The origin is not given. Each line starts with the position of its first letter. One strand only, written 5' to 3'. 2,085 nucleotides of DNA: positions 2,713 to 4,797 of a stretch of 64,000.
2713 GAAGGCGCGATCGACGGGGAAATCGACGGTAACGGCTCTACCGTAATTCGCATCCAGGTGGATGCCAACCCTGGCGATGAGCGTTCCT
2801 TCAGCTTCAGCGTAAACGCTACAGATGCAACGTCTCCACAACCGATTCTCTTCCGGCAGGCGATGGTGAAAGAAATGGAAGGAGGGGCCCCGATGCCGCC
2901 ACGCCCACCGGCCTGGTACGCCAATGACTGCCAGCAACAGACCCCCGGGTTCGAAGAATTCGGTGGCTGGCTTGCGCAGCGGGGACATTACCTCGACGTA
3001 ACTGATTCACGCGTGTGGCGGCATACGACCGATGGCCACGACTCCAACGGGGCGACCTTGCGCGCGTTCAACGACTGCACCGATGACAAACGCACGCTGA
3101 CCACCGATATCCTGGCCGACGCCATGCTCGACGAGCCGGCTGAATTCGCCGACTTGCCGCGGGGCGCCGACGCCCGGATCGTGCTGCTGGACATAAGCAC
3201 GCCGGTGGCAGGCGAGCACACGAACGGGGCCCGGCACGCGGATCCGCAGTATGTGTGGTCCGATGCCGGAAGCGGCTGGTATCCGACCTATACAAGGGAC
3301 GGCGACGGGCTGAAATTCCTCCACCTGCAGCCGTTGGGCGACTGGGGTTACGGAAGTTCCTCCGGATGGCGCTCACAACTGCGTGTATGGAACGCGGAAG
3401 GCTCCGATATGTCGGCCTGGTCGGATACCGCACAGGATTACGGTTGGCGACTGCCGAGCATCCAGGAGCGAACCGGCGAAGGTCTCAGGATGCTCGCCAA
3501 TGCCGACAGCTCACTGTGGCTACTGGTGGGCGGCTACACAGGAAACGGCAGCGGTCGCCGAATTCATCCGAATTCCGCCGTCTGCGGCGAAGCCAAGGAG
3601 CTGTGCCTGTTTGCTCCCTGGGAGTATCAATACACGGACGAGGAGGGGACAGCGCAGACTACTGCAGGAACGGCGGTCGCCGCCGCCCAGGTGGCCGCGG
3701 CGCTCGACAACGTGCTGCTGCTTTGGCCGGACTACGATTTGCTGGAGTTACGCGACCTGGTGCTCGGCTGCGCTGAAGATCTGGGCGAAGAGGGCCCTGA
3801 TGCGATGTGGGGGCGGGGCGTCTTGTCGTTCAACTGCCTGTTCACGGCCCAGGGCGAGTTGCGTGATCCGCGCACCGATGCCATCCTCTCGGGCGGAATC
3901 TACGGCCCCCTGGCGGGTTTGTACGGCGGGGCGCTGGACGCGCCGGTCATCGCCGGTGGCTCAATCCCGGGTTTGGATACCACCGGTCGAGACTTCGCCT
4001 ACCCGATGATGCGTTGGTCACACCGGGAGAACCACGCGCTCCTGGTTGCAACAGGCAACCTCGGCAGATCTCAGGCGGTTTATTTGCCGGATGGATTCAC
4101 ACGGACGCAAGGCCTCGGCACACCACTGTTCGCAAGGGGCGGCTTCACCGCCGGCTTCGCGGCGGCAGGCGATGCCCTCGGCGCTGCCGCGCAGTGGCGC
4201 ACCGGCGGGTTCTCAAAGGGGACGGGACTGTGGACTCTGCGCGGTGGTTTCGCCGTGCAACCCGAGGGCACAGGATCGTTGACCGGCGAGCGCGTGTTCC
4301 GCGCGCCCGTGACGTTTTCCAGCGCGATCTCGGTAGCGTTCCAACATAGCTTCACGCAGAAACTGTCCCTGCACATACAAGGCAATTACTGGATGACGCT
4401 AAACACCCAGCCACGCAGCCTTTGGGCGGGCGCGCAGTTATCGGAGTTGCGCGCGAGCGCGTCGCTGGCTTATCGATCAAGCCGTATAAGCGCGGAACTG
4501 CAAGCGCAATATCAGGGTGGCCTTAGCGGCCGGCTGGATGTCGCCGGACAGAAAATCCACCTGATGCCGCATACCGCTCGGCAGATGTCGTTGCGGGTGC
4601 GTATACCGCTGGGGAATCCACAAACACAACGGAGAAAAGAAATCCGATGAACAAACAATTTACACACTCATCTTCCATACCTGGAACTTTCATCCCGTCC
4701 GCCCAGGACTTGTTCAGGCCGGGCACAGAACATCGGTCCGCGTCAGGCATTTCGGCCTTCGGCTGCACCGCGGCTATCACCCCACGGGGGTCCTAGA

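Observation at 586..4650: Giant lipoprotein combining BACON-like repeats, a Ser-less subtilase-like domain and a putative autotransporter barrel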

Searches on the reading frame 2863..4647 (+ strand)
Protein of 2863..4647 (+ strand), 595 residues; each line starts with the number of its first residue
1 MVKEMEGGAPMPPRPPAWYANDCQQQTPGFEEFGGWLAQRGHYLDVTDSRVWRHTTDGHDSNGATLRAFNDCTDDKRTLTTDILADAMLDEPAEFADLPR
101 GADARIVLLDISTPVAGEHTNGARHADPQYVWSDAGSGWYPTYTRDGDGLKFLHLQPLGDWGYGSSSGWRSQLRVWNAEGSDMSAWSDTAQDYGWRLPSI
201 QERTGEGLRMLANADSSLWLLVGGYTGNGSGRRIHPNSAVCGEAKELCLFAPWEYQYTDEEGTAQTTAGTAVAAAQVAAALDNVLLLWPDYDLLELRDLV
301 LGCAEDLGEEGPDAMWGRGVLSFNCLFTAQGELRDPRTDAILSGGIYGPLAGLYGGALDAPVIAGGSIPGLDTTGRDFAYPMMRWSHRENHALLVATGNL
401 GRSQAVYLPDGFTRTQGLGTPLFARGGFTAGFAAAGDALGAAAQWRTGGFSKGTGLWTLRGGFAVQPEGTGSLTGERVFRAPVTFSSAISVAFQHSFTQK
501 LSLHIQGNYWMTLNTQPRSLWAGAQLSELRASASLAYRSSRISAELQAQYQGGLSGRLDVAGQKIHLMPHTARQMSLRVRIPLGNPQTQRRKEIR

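Call 8: find_homologous_proteins(query=window:2863-4647:+, max_evalue=0.001)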
Query seq(595 aa) (595 aa): 20 proteins with E <= 0.001 among 8000 candidates.
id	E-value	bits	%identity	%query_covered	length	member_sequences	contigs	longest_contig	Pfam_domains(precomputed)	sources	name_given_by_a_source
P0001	2.3e-289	979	73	96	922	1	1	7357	PF19190.7,PF13004.14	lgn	-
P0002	2.1e-252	857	65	96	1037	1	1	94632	PF19190.7,PF13004.14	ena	-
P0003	1.5e-243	828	63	95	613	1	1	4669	-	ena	-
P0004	5.5e-180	618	53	97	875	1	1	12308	-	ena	-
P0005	1.8e-100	355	49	58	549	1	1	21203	-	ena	-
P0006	3.4e-90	321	55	50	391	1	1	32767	-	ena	-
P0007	7.3e-73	264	38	94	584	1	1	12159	-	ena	-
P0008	1.5e-71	260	37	92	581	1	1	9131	-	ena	-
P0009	2.7e-67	246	36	94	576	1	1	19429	-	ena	-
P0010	9.2e-67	244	34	92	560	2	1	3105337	-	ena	-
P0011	1.5e-66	243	41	65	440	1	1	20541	-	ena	-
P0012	1.6e-66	243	35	93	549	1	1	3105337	-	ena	-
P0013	3.2e-66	242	35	95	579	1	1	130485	-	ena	-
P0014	5.9e-65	238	35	91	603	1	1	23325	-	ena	-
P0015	2.4e-63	232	40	65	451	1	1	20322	-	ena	-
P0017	4.0e-62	228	35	92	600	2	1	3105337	-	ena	-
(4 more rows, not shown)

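Call 11: search_solved_structures(query=A1, max_evalue=10, show_alignments=3)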
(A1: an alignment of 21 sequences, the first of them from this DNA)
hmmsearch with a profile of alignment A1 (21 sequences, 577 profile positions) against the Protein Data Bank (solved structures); distinct sequences matched with E-value up to 10: 1.
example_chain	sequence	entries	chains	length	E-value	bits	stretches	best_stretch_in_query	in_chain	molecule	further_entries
3vv3_A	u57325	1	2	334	0.0054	18.7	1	249-296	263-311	Deseasin MCP-01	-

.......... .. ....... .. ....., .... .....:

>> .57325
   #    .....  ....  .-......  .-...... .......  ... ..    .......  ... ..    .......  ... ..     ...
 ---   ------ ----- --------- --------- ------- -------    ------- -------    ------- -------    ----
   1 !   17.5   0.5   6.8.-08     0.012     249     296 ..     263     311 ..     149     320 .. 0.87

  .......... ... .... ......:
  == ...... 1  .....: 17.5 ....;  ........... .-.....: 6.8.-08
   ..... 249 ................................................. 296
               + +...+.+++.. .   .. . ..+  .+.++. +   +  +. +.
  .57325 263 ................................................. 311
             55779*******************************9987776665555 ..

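Call 12: search_protein_families(library=pfam, alignment_id=A1, max_evalue=1)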
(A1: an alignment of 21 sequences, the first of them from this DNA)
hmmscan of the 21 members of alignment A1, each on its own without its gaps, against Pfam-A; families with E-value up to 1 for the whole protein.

A. member 1, seq(595 aa): 0 families

B. families by the number of members that match (of 21 scanned): 5 families
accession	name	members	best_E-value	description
PF00082.27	Peptidase_S8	8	4.9e-05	Subtilase family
PF19190.6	BACON_2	3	4.8e-20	Viral BACON domain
PF13004.13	BACON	3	3.8e-19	Putative binding domain, N-terminal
PF22111.2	MtrC-MtrF_N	1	0.062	Decaheme cytochrome c component MtrC/MtrF N-terminal domain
PF17705.6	DUF5551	1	0.26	Family of unknown function (DUF5551)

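Call 14: find_homologous_proteins(query=A1, max_evalue=0.001)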
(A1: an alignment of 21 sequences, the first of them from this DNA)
Query A1 (21 sequences) (595 aa, profile of the alignment): 33 proteins with E <= 0.001 among 8000 candidates.
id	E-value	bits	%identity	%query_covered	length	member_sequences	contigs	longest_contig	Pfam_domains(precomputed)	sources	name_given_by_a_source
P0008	1.8e-259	880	37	92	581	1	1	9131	-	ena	-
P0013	3.7e-259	879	35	95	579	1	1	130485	-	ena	-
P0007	1.2e-257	874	38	94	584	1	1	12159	-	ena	-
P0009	4.1e-257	873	36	94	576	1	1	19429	-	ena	-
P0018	3.3e-251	853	40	59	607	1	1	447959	-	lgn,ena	-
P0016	2.6e-247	840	35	91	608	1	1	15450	-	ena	-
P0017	1.3e-245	835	35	92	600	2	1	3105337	-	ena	-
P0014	3.3e-244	830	35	91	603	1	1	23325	-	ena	-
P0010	1.0e-237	809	34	92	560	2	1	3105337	-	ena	-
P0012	6.7e-232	789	35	93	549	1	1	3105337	-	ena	-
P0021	3.2e-224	764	99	100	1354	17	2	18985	PF19190.7,PF13004.14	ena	-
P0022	9.7e-222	756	95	100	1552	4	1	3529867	PF19190.7,PF18099.8,PF13004.14,PF08985.19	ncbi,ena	-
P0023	2.7e-221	754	97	100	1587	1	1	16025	PF19190.7,PF18099.8,PF13004.14,PF20578.5,PF12582.14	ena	-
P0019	1.4e-220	752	36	83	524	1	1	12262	-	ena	-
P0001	2.5e-215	735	73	96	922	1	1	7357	PF19190.7,PF13004.14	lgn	-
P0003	2.6e-214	731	63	95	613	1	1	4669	-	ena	-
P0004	2.4e-211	722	53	97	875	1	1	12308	-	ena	-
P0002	5.1e-211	720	65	96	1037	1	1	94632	PF19190.7,PF13004.14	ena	-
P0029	3.4e-201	688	69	97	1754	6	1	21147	PF19190.7,PF21197.4,PF13004.14,PF14999.12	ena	-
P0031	9.2e-195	667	64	96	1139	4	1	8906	PF19190.7,PF13004.14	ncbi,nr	ncbi:MAG: BACON domain-containing protein [Bacteroidetes bacterium SB0662_bin_6]|nr:BACON domain-con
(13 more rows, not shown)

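Call 17: list_cluster_members(proteins=[P0022, P0021, P0031])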
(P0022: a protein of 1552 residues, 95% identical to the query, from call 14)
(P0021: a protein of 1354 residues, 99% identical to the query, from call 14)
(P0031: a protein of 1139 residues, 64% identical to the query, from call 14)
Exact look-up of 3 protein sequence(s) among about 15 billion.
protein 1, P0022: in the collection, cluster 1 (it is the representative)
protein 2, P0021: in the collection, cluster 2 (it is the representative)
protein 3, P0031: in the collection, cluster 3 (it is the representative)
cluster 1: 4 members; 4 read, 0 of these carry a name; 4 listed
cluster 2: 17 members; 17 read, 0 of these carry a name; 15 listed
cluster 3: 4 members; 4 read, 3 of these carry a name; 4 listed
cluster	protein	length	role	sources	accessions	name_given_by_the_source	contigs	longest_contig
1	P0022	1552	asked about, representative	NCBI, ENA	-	-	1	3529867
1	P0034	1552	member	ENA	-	-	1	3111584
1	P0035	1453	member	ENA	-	-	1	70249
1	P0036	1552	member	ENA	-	-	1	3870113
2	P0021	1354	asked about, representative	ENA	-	-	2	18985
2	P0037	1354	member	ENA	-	-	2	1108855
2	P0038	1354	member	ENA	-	-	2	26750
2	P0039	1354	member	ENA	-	-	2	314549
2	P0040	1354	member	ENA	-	-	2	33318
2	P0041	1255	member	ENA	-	-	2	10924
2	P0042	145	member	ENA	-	-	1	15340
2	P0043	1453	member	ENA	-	-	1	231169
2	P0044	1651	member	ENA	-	-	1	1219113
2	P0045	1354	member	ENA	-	-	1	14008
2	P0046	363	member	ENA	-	-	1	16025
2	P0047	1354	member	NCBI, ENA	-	-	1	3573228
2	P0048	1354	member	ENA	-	-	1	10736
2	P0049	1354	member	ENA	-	-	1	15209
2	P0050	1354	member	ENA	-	-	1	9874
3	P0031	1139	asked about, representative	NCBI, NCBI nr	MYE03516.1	MAG: BACON domain-containing protein [Bacteroidetes bacterium SB0662_bin_6] | BACON domain-containing protein [Bacteroidetes bacterium SB0662_bin_6]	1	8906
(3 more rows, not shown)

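Call 19: find_related_loci(query=A2, collection=genome_contigs, flank=8000)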
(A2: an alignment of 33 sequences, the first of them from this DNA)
Query A2 (595 aa) in genome_contigs; peptide patterns used: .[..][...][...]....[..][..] (x = any residue, [..] = any of these).
11 stretches matched a pattern; 6 encode a relative of the query (tblastn E <= 1e-3); 6 distinct loci.
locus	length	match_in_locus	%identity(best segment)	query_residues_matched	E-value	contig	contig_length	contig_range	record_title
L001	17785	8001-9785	95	1-595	0e+0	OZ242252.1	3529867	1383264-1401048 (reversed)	MAG: Candidatus Foliamicus sp. isolate 8837b1df-4c2a-421f-9400-f743960723ed genome assembly, chromosome: 1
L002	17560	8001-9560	38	17-564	9e-90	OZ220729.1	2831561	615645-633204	MAG: Gammaproteobacteria bacterium isolate 3a360650-b487-4473-8a34-f610b0208760 genome assembly, chromosome: 1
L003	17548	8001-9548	35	18-580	5e-85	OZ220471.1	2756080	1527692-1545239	MAG: Gammaproteobacteria bacterium isolate 961c4e6d-ccbe-457b-895d-349417bac2fb genome assembly, chromosome: 1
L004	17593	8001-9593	36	17-564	2e-80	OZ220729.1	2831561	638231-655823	MAG: Gammaproteobacteria bacterium isolate 3a360650-b487-4473-8a34-f610b0208760 genome assembly, chromosome: 1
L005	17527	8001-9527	36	21-581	1e-72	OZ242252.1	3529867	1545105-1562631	MAG: Candidatus Foliamicus sp. isolate 8837b1df-4c2a-421f-9400-f743960723ed genome assembly, chromosome: 1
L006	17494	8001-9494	42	21-570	2e-69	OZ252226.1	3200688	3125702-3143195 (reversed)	MAG: Candidatus Foliamicus sp. isolate d29f3963-6957-41e9-9ff2-16a1be17ee2c genome assembly, chromosome: 1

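Call 24: search_protein_families(library=pfam, proteins=[P0007, P0008, P0010, P0013, P0014, P0017, P0003, P0004], max_evalue=1)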
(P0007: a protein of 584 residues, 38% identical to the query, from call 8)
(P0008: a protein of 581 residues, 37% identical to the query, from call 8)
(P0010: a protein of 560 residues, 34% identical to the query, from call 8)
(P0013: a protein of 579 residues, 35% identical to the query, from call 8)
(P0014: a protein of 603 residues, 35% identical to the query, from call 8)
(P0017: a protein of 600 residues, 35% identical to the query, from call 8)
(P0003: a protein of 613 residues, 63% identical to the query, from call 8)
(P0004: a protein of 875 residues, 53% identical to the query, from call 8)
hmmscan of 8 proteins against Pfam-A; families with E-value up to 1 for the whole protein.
P0007 (584 aa): 1 family
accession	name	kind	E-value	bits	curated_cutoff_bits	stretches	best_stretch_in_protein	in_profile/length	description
PF00082.27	Peptidase_S8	-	4.9e-05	23.2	21.8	1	150-304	113-275/288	Subtilase family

P0008 (581 aa): 1 family
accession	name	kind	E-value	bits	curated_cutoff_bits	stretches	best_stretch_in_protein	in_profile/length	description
PF00082.27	Peptidase_S8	-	0.017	14.9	21.8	1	175-298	139-274/288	Subtilase family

P0010 (560 aa): 1 family
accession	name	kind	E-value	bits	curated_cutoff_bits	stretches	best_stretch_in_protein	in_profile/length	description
PF00082.27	Peptidase_S8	-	0.00014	21.8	21.8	1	126-260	133-274/288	Subtilase family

P0013 (579 aa): 1 family
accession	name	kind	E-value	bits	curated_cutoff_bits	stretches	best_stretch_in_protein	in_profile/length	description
PF00082.27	Peptidase_S8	-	5e-05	23.2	21.8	1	178-294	140-273/288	Subtilase family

P0014 (603 aa): 0 families

P0017 (600 aa): 1 family
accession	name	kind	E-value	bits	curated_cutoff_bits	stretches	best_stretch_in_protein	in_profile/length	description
PF00082.27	Peptidase_S8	-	0.00018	21.4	21.8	1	169-311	138-276/288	Subtilase family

P0003 (613 aa): 1 family
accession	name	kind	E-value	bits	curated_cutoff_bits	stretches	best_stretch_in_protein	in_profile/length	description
PF00082.27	Peptidase_S8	-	0.014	15.2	21.8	1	282-341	229-288/288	Subtilase family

P0004 (875 aa): 2 families
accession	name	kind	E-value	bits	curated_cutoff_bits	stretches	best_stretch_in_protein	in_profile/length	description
PF13004.13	BACON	-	5.6e-05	23.5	25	2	254-297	21-61/61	Putative binding domain, N-terminal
PF19190.6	BACON_2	-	0.00016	21.9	25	1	205-285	6-83/94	Viral BACON domain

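Call 29: search_protein_families(library=pfam, proteins=[L001:543-2384:+, L001:2428-3597:+, L001:4078-4608:-, L001:10175-10987:+, L001:11100-11975:+, L001:13226-13780:+, L001:13981-17709:-], max_evalue=0.001)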
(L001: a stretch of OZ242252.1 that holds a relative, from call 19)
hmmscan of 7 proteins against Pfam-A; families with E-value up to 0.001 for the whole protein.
L001:543-2384:+ (614 aa): 2 families
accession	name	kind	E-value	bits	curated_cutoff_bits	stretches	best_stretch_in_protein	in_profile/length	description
PF01131.25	Topoisom_bac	-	2.8e-49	168.7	35.1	1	211-592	3-408/411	DNA topoisomerase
PF01751.28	Toprim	-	5.8e-10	39.7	23.1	1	80-194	2-95/96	Toprim domain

L001:2428-3597:+ (390 aa): 1 family
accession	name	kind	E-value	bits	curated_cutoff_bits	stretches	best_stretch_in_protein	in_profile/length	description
PF00482.28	T2SSF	-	1.1e-09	38.8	25.2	1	261-377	9-119/125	Type II secretion system (T2SS), protein F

L001:4078-4608:- (177 aa): 0 families

L001:10175-10987:+ (271 aa): 2 families
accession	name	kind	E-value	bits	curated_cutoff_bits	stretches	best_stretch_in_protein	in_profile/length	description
PF06750.18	A24_N_bact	-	5e-27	94.2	23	1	17-98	1-82/84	Bacterial Peptidase A24 N-terminal domain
PF01478.23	Peptidase_A24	-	1.7e-25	89.9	26.5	1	111-221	2-103/104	Type IV leader peptidase family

L001:11100-11975:+ (292 aa): 0 families

L001:13226-13780:+ (185 aa): 0 families

L001:13981-17709:- (1243 aa): 1 family
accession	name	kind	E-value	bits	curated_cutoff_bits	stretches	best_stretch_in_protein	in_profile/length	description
PF00078.32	RVT_1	-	2.4e-08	34.4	29.6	1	196-368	60-192/205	Reverse transcriptase (RNA-dependent DNA polymerase)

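Call 30: predict_structure(alignment_id=A2)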
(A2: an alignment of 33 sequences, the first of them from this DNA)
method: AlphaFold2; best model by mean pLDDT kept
length: 595 residues; sequences in the alignment: 33
mean_pLDDT: 65.7   pTM: 0.59
mean pLDDT of the five models: 65.7, 65.8, 65.5, 52.0, 43.1
residues with pLDDT >= 90: 72; 70-90: 202; 50-70: 178; < 50: 143
segments of 3 or more residues with pLDDT < 50: 1-9, 119-121, 135-137, 146-148, 343-390, 398-419, 449-452, 468-481, 518-520, 570-595
pLDDT, mean of each block of 10 residues (from residue 1): 33 77 90 85 83 77 85 89 72 72 78 67 63 56 55 89 82 81 79 81 78 86 86 86 89 90 92 95 88 90 74 69 80 69 33 26 26 27 32 52 26 36 65 60 62 58 59 39 64 66 63 59 64 61 54 59 55 42 40 36
secondary structure, 60 per line:
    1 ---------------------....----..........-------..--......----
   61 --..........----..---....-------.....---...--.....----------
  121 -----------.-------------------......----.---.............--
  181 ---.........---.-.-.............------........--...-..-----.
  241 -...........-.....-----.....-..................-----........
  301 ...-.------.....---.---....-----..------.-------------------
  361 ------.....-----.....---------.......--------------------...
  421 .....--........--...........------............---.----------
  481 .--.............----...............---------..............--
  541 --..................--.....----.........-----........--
elements in order: H22-25 H30-39 E51-56 H63-72 E82-85 H93-97 E106-110 E152-157 H166-178 H184-192 H200-203 H205-212 E219-226 H242-247 E248-252 E254-258 E264-268 H270-287 H293-303 H312-316 E367-371 E377-381 H391-397 E418-425 E428-435 E438-448 E455-466 E484-496 E501-515 E525-538 E543-560 E563-567 E572-580 H586-593

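Call 32: search_protein_representatives(alignment_id=A1)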
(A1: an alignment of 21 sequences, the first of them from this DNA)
Query: 21 sequences, 577 profile positions. Proteins with E-value up to 0.001 (for the whole library): 242; up to 1e-10: 103; up to 1e-30: 54. The best 150 are listed.
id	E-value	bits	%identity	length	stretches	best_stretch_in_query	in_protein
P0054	3.5e-227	772.2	-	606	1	9-571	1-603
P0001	8.0e-216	734.7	-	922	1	9-576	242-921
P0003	8.4e-215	731.3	-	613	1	38-574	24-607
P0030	7.6e-201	685.2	-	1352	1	12-576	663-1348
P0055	5.2e-200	682.5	-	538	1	53-570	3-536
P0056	1.2e-198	677.9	-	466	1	134-570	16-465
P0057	4.7e-198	676.0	-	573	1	159-559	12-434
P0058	5.5e-173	593.2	-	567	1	38-570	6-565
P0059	8.2e-165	566.2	-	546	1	42-570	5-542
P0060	5.4e-158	543.7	-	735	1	15-571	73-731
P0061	2.6e-143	495.2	-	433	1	13-405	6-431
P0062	1.5e-138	479.5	-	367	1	213-570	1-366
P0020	4.0e-134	464.9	-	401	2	329-571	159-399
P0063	5.7e-132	457.8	-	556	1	11-431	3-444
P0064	1.4e-131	456.5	-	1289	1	13-570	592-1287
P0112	3.8e-19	85.3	-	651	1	175-570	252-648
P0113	2.2e-18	82.7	-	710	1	153-416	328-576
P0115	4.8e-18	81.6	-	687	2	172-382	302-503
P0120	9.0e-16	74.1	-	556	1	21-353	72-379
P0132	2.4e-13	66.2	-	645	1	227-552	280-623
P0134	8.1e-13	64.4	-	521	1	194-568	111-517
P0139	9.6e-12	60.8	-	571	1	159-571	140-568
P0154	3.3e-10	55.8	-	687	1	214-569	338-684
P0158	1.1e-09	54.0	-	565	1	15-290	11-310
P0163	3.4e-09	52.4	-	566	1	10-293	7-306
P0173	2.3e-08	49.7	-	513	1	205-569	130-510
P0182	5.6e-08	48.4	-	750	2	228-495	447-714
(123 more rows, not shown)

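Call 33: search_protein_families(library=pfam, proteins=[P0112, P0132, P0134, P0139, P0154, P0173, P0113, P0115, P0120, P0182], max_evalue=0.01)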
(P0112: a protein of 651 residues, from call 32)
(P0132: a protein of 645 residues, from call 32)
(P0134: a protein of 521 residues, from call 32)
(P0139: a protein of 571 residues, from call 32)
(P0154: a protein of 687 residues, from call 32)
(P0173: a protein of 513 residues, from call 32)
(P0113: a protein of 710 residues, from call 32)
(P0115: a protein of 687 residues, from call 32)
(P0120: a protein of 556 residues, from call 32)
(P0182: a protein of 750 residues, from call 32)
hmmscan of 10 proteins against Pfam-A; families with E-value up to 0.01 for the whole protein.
P0112 (651 aa): 1 family
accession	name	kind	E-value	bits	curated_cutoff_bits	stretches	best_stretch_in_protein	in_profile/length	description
PF00082.27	Peptidase_S8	-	8.2e-06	25.8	21.8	1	331-384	235-288/288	Subtilase family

P0132 (645 aa): 1 family
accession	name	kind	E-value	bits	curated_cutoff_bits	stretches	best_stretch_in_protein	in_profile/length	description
PF00082.27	Peptidase_S8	-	0.0037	17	21.8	1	302-386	199-288/288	Subtilase family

P0134 (521 aa): 1 family
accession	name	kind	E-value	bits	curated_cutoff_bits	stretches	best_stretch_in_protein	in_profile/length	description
PF00082.27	Peptidase_S8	-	5.1e-06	26.4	21.8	1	135-262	181-288/288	Subtilase family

P0139 (571 aa): 1 family
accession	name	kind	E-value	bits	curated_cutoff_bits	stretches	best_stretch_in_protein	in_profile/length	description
PF00082.27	Peptidase_S8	-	3.2e-18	66.5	21.8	1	108-308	95-288/288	Subtilase family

P0154 (687 aa): 1 family
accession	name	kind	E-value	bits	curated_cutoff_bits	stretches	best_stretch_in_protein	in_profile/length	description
PF00082.27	Peptidase_S8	-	7.4e-10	39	21.8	1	207-438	104-288/288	Subtilase family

P0173 (513 aa): 1 family
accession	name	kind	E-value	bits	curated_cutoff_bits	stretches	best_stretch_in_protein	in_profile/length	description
PF00082.27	Peptidase_S8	-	4.9e-09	36.4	21.8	1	100-230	144-273/288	Subtilase family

P0113 (710 aa): 0 families

P0115 (687 aa): 0 families

P0120 (556 aa): 1 family
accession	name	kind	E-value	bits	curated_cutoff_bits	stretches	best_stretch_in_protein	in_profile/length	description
PF00082.27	Peptidase_S8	-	1.3e-11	44.8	21.8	1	221-349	138-288/288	Subtilase family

P0182 (750 aa): 1 family
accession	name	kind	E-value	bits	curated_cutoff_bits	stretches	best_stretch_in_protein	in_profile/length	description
PF00082.27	Peptidase_S8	-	0.0008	19.2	21.8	1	464-523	229-288/288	Subtilase family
